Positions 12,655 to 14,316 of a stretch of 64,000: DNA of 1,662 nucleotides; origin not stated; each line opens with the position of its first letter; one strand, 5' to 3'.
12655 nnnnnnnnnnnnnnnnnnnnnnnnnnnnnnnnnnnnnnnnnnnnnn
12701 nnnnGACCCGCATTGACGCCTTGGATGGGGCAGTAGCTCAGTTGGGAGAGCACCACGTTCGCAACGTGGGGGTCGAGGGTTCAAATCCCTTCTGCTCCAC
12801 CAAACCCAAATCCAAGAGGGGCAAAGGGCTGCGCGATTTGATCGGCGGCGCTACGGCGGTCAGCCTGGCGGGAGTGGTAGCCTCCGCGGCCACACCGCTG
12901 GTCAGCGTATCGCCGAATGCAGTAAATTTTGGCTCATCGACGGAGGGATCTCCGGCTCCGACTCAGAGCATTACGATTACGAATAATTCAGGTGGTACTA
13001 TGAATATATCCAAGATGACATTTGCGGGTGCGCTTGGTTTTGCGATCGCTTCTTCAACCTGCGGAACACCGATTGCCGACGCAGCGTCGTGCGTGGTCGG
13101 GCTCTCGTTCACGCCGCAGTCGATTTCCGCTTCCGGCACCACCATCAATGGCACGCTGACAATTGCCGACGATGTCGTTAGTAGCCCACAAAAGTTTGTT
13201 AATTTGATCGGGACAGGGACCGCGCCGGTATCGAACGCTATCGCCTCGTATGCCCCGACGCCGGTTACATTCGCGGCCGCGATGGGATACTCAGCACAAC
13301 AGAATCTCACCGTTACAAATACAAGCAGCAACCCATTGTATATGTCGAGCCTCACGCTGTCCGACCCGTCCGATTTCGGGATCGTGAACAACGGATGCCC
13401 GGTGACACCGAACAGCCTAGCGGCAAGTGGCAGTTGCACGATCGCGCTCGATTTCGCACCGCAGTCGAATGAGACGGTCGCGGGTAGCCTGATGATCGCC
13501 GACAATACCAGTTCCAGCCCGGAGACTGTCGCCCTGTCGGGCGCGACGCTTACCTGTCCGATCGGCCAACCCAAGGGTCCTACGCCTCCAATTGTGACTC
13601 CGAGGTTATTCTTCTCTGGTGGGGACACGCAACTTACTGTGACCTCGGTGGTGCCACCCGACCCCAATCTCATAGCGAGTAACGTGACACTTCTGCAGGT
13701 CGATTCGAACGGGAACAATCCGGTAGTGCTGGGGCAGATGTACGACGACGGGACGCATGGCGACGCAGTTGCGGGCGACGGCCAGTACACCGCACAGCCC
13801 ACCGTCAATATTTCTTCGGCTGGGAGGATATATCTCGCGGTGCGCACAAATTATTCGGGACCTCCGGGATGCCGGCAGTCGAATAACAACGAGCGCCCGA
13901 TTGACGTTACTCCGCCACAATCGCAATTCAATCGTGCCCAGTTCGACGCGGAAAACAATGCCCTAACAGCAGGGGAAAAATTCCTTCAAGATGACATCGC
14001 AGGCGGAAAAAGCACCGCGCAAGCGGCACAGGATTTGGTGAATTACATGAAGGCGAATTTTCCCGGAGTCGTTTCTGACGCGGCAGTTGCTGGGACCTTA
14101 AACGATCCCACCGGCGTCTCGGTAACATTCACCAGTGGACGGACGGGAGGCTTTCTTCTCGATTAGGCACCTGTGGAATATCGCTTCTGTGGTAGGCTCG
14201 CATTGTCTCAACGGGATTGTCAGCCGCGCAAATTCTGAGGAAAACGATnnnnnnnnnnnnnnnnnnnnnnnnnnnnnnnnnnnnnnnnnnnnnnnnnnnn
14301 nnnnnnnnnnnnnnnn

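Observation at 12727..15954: tRNA-Ala-flanked low-GC islet: ASH-repeat surface protein + secreted protein, with a truncated HlyD-family gene on the far side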

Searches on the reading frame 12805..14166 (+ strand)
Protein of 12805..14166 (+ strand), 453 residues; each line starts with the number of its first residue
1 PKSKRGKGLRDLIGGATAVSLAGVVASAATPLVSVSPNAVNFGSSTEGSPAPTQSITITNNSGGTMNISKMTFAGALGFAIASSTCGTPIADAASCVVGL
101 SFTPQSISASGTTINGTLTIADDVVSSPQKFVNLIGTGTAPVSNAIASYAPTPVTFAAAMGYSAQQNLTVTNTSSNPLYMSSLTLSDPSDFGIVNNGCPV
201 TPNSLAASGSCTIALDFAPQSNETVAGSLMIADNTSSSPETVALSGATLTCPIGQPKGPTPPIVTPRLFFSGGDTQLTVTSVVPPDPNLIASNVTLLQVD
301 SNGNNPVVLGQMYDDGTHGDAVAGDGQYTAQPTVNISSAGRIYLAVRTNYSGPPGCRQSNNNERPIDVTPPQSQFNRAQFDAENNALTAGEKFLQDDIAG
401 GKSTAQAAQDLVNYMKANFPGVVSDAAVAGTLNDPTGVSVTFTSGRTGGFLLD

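Call 8: search_protein_families(library=pfam, proteins=[window:12838-14166:+], max_evalue=0.01)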
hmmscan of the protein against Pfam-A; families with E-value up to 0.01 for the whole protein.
window:12838-14166:+ (442 aa): 4 families
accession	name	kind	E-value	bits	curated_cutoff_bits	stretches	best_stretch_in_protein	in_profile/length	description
PF22073.2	Cep192_D4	-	2.8e-12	47.3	35.5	1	148-236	17-110/112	Cep192 domain 4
PF15780.11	ASH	-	1.4e-08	35.2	27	1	142-228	13-96/98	Abnormal spindle-like microcephaly-assoc'd, ASPM-SPD-2-Hydin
PF22544.2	HYDIN_VesB_CFA65-like_Ig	-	9.4e-07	29.4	25.5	1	149-235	17-99/100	HYDIN/CFA65/VesB-like, Ig-like domain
PF24771.2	Ig_CFAP74_1st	-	0.00086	20.1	29.2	0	149-225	15-89/97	CFAP74 first Ig-like domain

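Call 27: find_homologous_proteins(query=window:12805-14166:+)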
Query window:12805-14166:+ (453 aa): 84 proteins with E <= 0.001 among 8000 candidates.
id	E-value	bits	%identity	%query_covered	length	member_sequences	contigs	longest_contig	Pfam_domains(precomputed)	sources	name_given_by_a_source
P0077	1.1e-245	834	100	86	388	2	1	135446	PF22073.3,PF15780.12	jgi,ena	-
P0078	1.5e-105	372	55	84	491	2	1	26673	PF22073.3,PF15780.12,PF12371.15,PF22544.3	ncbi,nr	ncbi:MAG TPA: choice-of-anchor D domain-containing protein [Candidatus Binataceae bacterium]|nr:choi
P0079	3.4e-104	367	43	95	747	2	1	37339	PF22073.3,PF24771.4,PF15780.12,PF07610.18,PF24798.3,PF24770.2,PF22067.3,PF24507.2,PF12371.15,PF22544.3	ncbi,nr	ncbi:MAG TPA: choice-of-anchor D domain-containing protein [Candidatus Binataceae bacterium]|nr:choi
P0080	2.3e-100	355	44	97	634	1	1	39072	PF22073.3,PF15780.12,PF07610.18,PF24798.3,PF24770.2,PF24507.2,PF22544.3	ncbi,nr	ncbi:MAG TPA: choice-of-anchor D domain-containing protein, partial [Candidatus Binataceae bacterium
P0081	6.4e-99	350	60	67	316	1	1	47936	-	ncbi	ncbi:MAG: choice-of-anchor D domain-containing protein, partial [Candidatus Binataceae bacterium]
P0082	4.8e-96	341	59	64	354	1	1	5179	-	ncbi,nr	ncbi:MAG TPA: choice-of-anchor X domain-containing protein, partial [Candidatus Binataceae bacterium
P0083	2.8e-90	322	56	68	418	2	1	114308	PF22073.3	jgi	-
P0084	3.0e-74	269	46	79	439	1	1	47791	PF22073.3,PF15780.12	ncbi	ncbi:MAG: choice-of-anchor D domain-containing protein [Candidatus Binataceae bacterium]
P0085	1.7e-69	253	61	49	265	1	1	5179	-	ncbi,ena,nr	ncbi:MAG TPA: choice-of-anchor X domain-containing protein [Candidatus Binataceae bacterium]|nr:choi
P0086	7.8e-68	248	48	63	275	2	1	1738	-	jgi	-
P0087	7.2e-55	205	53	52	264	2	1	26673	-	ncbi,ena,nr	ncbi:MAG TPA: choice-of-anchor X domain-containing protein [Candidatus Binataceae bacterium]|nr:choi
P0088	1.0e-54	204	49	50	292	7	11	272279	-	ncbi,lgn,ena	ncbi:MAG: choice-of-anchor X domain-containing protein [Candidatus Binatus sp.]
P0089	1.1e-43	168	33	72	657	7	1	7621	PF22073.3,PF24771.4,PF15780.12,PF07610.18,PF22066.3,PF26015.1,PF22067.3,PF24507.2,PF24291.2,PF12371.15,PF22544.3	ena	-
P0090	9.9e-43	165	33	72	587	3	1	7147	PF24771.4,PF07610.18,PF22067.3,PF24507.2,PF24499.2,PF22544.3,PF22073.3,PF15780.12,PF22066.3,PF26015.1,PF24291.2,PF12371.15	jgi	-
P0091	3.1e-36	144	40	51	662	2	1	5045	PF22073.3,PF24771.4,PF15780.12,PF07610.18,PF22066.3,PF12371.15,PF22544.3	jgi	-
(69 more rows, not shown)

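Call 30: find_encoding_contigs(protein=P0078, flank=10000, max_places=3)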
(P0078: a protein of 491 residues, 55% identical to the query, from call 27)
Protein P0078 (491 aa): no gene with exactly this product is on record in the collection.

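Call 31: find_encoding_contigs(protein=P0083, flank=10000, max_places=3)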
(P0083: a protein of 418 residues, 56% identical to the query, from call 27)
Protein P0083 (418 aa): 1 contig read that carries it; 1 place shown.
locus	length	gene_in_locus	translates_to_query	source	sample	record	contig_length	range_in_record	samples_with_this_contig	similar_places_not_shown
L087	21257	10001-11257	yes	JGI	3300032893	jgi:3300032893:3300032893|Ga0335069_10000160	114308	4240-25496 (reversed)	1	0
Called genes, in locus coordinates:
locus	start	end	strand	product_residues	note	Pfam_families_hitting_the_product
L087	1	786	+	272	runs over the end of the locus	PF00005:ABC_tran, PF13304:AAA_21 (weak)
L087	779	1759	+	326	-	PF02470:MlaD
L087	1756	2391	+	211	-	PF03886:ABC_trans_aux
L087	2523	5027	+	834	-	PF00989:PAS, PF08448:PAS_4 (faint), PF13426:PAS_9 (weak), PF08447:PAS_3, PF13426:PAS_9 (weak), PF00512:HisKA, PF02518:HATPase_c, PF00072:Response_reg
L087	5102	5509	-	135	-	PF00072:Response_reg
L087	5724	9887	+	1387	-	PF13426:PAS_9 (weak), PF13426:PAS_9 (weak), PF00989:PAS (weak), PF13426:PAS_9 (weak), PF00512:HisKA, PF02518:HATPase_c, PF00072:Response_reg, PF01627:Hpt (weak), +5 more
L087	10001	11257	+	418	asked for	PF22073:Cep192_D4 (weak)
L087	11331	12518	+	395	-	PF04055:Radical_SAM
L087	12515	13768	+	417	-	PF04055:Radical_SAM, PF19288:CofH_C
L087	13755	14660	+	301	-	PF01933:CofD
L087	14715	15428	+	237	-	PF01996:F420_ligase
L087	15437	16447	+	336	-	PF00348:polyprenyl_synt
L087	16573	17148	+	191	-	PF07813:LTXXQ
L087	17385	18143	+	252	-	PF21926:FeeM (weak), PF13444:Acetyltransf_5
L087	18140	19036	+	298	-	PF01553:Acyltransferase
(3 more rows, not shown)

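Call 44: find_encoding_contigs(protein=P0081, flank=10000, max_places=3)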
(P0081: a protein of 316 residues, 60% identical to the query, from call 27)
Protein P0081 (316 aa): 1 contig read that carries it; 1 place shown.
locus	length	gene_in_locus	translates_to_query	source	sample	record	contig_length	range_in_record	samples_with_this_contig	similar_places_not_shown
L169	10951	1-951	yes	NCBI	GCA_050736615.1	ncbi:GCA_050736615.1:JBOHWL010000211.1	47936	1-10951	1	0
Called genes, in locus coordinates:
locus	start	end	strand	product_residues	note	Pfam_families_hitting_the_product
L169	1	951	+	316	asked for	?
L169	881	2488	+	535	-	-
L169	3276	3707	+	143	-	PF00436:SSB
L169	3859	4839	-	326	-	PF00158:Sigma54_activat, PF14532:Sigma54_activ_2, PF07724:AAA_2 (weak), PF00004:AAA, PF07728:AAA_5, PF25601:AAA_lid_14, PF02954:HTH_8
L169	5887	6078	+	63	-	PF13560:HTH_31 (weak), PF01381:HTH_3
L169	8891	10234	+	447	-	PF02550:AcetylCoA_hydro (faint), PF13336:AcetylCoA_hyd_C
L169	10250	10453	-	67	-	-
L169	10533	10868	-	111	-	PF14020:DUF4236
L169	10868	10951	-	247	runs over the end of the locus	-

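Call 52: search_protein_families(library=ncbifam, proteins=[window:12805-14166:+, P0079], max_evalue=0.01)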
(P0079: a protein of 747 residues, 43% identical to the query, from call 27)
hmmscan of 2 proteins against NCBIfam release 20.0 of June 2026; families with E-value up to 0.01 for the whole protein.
window:12805-14166:+ (453 aa): 2 families
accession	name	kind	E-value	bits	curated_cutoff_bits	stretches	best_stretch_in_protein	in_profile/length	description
NF012200.0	choice_anch_D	domain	1.1e-21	77.3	45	2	132-237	3-107/108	choice-of-anchor D domain-containing protein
NF041940.1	choice_anch_X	domain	8e-09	35.1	25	1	312-330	3-21/37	choice-of-anchor X domain-containing protein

P0079 (747 aa): 2 families
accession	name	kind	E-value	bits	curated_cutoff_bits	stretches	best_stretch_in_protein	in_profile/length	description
NF012200.0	choice_anch_D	domain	6.4e-54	181.1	45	4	352-458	1-107/108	choice-of-anchor D domain-containing protein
NF041940.1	choice_anch_X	domain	0.0055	16.4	25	1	542-563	6-27/37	choice-of-anchor X domain-containing protein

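Call 79: find_encoding_contigs(protein=P0079, flank=10000, max_places=2)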
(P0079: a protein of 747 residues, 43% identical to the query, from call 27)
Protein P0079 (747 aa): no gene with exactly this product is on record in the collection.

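Call 80: find_encoding_contigs(protein=P0080, flank=10000, max_places=2)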
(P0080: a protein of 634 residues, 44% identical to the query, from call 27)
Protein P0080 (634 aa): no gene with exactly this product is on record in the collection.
